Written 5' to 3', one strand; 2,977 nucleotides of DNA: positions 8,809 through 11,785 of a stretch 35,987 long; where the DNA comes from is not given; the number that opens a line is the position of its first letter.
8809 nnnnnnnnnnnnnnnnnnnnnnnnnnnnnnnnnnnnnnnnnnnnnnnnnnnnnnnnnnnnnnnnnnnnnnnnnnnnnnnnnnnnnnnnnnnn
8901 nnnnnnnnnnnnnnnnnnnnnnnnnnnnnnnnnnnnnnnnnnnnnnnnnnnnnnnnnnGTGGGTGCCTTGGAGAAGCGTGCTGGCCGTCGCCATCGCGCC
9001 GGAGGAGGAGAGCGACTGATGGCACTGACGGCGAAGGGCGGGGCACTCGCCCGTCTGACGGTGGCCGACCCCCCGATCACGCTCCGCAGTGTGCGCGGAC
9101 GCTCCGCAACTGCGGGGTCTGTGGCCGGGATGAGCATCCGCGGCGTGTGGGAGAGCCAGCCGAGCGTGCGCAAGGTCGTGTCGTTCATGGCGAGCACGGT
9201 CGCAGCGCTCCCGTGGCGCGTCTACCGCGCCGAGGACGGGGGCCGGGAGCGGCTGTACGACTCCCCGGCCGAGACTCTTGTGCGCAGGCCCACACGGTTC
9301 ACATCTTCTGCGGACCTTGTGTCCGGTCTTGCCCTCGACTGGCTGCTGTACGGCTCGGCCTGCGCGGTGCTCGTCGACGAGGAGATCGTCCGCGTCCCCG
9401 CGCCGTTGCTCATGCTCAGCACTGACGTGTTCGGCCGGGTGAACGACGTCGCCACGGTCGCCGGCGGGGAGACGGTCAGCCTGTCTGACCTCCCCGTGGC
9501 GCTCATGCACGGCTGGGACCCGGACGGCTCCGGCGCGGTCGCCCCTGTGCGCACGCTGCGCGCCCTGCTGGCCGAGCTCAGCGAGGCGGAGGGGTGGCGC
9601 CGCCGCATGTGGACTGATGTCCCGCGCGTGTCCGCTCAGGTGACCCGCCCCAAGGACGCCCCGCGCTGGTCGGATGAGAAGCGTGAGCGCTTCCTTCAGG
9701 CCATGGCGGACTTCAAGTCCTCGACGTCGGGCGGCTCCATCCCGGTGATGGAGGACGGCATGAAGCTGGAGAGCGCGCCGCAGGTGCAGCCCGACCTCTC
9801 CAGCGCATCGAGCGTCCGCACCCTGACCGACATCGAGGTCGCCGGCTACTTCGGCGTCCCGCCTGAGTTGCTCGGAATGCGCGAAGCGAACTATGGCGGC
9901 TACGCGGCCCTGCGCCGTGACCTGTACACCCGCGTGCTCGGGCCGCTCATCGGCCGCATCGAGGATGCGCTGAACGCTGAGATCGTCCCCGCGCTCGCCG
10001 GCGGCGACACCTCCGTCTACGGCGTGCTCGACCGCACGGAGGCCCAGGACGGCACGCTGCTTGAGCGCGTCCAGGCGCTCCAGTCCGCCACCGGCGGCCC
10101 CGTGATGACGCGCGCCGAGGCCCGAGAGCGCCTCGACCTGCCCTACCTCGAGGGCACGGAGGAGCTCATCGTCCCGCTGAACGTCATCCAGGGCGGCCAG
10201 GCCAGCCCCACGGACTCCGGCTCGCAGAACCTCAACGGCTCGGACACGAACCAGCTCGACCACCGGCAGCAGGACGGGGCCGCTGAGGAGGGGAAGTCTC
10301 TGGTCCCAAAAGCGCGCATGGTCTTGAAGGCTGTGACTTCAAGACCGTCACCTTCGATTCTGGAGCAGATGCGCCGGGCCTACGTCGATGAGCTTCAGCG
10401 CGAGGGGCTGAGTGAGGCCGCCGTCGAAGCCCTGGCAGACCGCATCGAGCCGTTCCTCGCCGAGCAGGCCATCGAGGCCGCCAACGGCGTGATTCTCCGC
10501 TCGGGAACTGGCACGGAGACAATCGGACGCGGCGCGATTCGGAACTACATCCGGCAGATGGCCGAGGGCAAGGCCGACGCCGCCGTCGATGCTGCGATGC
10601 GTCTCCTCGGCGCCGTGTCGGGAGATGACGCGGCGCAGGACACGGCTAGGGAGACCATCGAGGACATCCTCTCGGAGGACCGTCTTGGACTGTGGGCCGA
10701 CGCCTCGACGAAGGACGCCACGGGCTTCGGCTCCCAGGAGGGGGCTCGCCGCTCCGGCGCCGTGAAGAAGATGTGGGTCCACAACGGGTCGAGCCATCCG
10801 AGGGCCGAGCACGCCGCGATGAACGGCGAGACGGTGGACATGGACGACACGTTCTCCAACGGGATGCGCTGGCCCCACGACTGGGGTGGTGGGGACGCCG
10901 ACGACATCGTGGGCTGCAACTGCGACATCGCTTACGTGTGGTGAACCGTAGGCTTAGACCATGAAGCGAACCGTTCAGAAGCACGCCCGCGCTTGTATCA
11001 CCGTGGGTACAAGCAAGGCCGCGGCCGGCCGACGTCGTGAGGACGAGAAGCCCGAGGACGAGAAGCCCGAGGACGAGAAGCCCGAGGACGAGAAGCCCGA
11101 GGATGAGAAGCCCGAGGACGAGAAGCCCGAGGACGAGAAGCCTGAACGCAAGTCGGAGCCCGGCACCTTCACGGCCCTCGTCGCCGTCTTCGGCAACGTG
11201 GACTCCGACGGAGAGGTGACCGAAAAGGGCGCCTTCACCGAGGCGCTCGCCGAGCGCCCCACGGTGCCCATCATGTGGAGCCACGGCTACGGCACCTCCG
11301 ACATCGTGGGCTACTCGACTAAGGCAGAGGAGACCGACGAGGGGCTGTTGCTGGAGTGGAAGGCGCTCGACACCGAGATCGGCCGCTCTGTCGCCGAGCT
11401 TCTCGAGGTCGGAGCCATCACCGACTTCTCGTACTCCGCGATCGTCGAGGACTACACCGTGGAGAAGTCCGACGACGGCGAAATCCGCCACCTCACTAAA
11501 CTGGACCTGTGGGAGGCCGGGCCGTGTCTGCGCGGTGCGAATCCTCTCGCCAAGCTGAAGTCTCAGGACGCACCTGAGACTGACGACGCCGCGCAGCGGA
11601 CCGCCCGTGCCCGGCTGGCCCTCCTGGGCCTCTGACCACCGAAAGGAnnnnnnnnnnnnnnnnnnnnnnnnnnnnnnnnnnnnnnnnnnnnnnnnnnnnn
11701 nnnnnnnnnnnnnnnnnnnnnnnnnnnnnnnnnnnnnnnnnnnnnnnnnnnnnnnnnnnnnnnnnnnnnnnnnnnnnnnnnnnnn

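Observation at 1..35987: A sortase-anchored adhesin gene is split across the two ends of the window, so the replicon is circularly permuted or circular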

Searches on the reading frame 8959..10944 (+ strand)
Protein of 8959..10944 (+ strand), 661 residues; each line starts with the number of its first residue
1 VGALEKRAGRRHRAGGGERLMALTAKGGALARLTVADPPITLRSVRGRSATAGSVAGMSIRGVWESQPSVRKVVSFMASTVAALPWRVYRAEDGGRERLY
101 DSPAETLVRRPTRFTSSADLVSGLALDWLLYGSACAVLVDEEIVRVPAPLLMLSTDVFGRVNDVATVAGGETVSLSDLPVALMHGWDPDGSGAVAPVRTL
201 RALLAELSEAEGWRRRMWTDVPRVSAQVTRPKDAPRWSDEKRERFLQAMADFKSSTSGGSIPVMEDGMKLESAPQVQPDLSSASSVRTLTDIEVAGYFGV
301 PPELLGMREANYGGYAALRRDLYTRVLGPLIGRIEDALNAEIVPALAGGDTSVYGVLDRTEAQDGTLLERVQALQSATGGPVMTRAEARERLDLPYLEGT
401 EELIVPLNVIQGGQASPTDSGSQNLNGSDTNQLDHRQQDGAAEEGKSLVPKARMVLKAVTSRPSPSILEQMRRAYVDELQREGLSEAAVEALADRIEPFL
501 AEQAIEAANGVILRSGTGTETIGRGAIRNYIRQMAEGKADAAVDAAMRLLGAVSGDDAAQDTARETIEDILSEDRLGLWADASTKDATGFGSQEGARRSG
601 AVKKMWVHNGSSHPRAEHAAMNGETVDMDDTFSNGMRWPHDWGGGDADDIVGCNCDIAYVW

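Call 20: search_protein_families(library=phrogs, max_evalue=0.001, proteins=[window:8959-10944:+])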
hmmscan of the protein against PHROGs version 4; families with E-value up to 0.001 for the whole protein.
window:8959-10944:+ (661 aa): 5 families
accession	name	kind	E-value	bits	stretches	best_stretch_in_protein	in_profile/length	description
phrog_2662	-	head and packaging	1.7e-88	299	1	44-660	45-708/717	portal protein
phrog_12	-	head and packaging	2.6e-44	153.3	1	61-560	87-579/646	portal protein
phrog_2468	-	head and packaging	8.9e-14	52.6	1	586-660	195-272/303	head morphogenesis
phrog_5929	-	head and packaging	2.7e-08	34.4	1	239-426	29-216/228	portal protein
phrog_3517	-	head and packaging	7.5e-06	26.5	1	598-660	264-328/371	head morphogenesis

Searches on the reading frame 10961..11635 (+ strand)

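Call 20: search_protein_families(library=phrogs, max_evalue=0.001, proteins=[window:10961-11635:+])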
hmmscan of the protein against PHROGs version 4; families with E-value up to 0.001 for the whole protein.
window:10961-11635:+ (224 aa): 4 families
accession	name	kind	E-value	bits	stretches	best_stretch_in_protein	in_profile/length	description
phrog_80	-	head and packaging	2.2e-30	107.4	1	38-214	202-390/607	head maturation protease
phrog_3244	-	head and packaging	6.9e-20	73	1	59-210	24-188/326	head maturation protease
phrog_3270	-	head and packaging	1.6e-08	34.7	1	73-209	10-136/603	head maturation protease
phrog_9644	-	head and packaging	6.9e-06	26.6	1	63-175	158-276/341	head maturation protease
